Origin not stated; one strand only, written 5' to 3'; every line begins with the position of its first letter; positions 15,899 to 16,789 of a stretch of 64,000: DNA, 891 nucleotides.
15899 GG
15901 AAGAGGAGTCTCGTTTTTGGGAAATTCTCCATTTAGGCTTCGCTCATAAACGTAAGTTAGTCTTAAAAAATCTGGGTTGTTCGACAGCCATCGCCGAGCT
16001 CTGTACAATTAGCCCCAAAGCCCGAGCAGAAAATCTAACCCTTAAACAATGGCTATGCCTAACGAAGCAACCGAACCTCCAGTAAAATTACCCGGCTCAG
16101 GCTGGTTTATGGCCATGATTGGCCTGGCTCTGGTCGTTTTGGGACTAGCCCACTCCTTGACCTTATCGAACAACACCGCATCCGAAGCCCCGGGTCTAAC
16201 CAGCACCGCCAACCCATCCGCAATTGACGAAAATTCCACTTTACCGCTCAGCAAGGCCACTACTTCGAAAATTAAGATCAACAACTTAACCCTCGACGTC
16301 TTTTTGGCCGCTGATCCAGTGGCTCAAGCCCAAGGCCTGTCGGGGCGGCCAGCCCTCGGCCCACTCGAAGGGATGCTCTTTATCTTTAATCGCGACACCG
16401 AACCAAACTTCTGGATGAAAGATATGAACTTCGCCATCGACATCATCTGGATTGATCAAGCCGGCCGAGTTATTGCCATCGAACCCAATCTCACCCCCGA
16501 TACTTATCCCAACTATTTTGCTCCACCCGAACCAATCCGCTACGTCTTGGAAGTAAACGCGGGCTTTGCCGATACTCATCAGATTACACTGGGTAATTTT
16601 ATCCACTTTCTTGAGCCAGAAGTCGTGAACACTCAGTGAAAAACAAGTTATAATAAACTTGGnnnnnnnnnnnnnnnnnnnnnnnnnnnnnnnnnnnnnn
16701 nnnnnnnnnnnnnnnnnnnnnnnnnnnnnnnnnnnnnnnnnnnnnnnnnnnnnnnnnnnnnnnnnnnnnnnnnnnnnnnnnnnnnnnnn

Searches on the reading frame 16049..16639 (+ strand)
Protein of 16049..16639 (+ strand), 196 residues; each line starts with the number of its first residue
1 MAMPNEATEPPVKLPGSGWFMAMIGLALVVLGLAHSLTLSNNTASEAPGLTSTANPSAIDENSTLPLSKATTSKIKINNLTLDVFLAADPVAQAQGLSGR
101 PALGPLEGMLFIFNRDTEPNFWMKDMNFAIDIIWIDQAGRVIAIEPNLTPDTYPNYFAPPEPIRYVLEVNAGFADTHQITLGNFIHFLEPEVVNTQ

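Call 77: search_protein_families(library=pfam, proteins=[window:16049-16639:+], max_evalue=0.01)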
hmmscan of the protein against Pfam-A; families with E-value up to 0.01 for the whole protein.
window:16049-16639:+ (196 aa): 1 family
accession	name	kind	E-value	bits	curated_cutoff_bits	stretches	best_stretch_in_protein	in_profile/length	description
PF02643.20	DUF192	-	5.3e-27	94.2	27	1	83-186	2-95/96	Uncharacterized ACR, COG1430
